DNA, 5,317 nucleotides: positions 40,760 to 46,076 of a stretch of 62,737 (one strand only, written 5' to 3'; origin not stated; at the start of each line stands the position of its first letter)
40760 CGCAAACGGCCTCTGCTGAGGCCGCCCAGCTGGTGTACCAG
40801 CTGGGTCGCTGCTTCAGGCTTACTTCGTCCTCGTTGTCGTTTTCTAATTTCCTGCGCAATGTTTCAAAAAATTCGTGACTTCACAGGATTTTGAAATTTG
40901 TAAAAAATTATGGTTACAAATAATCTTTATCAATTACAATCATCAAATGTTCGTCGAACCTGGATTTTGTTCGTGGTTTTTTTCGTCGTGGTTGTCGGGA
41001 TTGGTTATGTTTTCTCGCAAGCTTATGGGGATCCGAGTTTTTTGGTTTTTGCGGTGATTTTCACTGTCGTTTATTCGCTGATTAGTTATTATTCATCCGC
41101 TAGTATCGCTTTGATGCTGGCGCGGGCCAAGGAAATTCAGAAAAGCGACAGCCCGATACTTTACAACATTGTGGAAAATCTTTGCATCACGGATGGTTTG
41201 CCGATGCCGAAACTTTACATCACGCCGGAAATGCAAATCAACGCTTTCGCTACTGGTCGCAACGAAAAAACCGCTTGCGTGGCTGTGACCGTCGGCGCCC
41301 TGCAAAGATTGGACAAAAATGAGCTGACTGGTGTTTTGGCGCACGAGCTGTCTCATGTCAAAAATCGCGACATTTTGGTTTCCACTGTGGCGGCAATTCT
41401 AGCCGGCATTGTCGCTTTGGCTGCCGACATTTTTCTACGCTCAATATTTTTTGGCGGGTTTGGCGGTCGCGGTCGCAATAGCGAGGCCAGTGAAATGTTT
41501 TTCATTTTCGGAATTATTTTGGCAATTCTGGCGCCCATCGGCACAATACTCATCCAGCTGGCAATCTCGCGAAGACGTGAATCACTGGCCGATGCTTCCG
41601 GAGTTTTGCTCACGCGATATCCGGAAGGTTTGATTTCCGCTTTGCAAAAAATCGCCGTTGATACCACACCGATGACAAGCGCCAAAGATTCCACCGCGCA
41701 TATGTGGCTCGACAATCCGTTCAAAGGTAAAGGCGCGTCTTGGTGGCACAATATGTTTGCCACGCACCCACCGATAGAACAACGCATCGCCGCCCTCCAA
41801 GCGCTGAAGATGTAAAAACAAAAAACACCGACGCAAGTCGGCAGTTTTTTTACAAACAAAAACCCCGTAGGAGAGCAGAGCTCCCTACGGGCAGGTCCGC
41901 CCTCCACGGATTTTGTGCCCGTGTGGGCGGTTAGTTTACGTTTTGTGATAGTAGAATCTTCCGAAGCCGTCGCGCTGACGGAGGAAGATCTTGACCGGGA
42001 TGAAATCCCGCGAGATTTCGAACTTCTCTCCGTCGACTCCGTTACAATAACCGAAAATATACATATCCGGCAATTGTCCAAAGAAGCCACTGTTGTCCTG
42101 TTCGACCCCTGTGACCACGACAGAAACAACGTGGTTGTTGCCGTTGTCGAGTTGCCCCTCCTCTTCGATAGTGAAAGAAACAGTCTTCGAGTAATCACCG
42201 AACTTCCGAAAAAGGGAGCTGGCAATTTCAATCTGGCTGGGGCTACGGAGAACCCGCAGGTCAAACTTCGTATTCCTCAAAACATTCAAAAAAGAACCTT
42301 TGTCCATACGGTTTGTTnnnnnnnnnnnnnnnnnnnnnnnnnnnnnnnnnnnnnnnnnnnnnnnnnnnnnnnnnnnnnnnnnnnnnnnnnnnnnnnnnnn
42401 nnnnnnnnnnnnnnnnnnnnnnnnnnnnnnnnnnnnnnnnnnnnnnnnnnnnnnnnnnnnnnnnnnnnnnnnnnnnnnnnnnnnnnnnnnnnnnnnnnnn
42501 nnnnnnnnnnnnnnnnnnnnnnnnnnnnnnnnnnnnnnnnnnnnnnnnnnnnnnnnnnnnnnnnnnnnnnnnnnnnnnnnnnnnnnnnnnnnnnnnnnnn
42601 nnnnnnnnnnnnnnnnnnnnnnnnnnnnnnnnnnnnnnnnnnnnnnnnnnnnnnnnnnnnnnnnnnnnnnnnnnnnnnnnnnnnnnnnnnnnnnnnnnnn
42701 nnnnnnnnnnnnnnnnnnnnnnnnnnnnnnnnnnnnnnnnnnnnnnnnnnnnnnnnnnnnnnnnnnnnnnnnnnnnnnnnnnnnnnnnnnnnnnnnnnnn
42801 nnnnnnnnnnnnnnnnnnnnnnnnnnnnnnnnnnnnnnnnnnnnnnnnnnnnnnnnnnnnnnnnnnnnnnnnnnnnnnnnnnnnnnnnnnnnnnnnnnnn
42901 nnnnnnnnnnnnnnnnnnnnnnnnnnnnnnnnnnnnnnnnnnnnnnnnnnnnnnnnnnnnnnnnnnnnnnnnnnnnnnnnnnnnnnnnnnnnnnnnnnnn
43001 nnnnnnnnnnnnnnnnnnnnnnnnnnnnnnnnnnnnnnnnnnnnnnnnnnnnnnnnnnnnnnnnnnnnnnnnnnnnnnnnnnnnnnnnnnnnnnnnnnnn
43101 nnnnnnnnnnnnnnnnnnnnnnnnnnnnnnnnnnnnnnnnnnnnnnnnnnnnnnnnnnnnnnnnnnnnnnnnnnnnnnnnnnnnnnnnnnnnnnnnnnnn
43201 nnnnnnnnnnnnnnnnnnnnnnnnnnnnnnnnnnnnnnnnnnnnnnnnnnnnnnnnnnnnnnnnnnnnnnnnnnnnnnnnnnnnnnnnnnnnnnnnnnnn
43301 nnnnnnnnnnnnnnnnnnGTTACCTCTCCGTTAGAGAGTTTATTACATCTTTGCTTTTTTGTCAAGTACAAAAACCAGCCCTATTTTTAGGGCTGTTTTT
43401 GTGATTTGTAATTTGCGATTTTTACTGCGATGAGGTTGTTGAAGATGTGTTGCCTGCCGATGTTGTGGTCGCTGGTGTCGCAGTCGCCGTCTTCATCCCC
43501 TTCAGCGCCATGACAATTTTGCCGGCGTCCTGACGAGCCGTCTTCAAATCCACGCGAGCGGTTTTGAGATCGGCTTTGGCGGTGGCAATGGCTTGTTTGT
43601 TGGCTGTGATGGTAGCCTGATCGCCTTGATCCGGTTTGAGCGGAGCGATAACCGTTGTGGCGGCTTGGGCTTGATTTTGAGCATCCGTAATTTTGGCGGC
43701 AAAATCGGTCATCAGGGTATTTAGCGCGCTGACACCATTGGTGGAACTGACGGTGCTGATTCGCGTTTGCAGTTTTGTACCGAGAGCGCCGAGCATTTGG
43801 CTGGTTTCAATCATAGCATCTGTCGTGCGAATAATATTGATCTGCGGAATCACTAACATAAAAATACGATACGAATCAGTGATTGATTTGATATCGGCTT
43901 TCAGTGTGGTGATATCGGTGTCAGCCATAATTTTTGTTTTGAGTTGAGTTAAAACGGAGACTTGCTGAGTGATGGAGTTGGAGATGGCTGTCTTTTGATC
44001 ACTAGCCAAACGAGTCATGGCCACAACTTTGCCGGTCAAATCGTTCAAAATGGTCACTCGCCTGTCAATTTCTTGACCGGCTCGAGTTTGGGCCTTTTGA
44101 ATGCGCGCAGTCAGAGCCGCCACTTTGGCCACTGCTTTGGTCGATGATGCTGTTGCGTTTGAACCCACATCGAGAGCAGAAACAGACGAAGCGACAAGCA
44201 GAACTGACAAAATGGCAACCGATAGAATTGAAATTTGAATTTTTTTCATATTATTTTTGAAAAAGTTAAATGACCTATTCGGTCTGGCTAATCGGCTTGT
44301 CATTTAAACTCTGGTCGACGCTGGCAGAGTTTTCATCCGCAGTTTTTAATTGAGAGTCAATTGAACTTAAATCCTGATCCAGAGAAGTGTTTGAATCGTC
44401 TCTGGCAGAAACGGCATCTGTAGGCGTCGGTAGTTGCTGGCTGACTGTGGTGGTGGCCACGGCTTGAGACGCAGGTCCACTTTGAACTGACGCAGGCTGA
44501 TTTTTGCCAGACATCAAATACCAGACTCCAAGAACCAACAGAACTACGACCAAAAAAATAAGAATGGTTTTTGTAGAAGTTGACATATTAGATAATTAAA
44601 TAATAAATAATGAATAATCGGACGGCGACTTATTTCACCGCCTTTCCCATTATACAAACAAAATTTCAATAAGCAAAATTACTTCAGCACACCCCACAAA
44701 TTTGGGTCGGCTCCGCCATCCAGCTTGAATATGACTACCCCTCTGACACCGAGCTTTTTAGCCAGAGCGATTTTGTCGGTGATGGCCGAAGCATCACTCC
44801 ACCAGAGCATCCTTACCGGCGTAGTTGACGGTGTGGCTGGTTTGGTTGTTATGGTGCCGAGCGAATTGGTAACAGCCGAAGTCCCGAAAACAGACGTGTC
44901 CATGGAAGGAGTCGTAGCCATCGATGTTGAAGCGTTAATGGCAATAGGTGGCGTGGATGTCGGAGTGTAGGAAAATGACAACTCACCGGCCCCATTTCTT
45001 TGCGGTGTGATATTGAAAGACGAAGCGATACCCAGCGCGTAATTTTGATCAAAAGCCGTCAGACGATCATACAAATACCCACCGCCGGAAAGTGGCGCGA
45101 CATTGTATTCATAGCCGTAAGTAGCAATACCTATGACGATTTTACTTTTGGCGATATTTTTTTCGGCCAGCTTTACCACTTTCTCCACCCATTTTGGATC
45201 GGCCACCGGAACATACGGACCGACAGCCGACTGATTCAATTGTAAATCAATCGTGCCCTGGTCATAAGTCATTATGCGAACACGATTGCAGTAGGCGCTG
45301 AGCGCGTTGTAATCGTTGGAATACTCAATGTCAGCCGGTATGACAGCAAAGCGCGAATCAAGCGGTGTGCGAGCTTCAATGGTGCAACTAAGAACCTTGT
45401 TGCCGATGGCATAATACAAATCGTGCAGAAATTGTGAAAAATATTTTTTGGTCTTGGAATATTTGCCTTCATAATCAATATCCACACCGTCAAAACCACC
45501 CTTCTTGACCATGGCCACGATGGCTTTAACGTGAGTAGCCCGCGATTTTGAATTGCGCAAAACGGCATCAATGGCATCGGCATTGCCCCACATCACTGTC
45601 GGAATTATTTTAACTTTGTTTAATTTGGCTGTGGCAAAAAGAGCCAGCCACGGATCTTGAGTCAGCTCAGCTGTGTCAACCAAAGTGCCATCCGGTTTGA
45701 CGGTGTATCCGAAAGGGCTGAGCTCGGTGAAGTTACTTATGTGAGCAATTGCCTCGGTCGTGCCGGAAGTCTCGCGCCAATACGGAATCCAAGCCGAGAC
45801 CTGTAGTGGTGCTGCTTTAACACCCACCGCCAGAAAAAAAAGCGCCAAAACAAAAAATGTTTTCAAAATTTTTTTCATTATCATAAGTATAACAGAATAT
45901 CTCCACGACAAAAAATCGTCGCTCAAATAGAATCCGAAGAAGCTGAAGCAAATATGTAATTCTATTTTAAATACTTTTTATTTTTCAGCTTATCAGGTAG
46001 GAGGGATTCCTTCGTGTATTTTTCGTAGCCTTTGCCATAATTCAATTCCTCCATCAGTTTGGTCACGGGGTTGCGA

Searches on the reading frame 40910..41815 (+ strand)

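Call 52: search_protein_families(library=pfam, proteins=[window:40910-41815:+], max_evalue=0.0001)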
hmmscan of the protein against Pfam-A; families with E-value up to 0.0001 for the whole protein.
window:40910-41815:+ (301 aa): 1 family
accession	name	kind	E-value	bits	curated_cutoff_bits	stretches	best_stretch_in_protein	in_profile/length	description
PF01435.24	Peptidase_M48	-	2.2e-29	103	20.3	1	85-299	8-185/186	Peptidase family M48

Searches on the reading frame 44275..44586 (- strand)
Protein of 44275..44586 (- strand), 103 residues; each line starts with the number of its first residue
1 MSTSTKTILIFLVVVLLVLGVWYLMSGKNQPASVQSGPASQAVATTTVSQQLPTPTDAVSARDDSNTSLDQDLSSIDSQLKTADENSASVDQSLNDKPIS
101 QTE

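Call 39: search_protein_families(library=pfam, proteins=[window:44275-44586:-], max_evalue=0.001)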
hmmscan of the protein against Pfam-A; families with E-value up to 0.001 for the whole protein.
window:44275-44586:- (103 aa): 1 family
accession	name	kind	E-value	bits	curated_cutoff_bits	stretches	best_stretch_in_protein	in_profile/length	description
PF12685.13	SpoIIIAH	-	0.00087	19.7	30.6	1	6-85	2-74/191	SpoIIIAH-like protein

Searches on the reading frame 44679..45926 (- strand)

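Call 52: search_protein_families(library=pfam, proteins=[window:44679-45926:-], max_evalue=0.0001)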
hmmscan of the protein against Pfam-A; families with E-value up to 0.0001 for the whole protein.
window:44679-45926:- (415 aa): 1 family
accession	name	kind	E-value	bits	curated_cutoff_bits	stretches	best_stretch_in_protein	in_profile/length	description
PF00704.34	Glyco_hydro_18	-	6e-23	82.4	29.6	1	76-403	33-315/317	Glycosyl hydrolases family 18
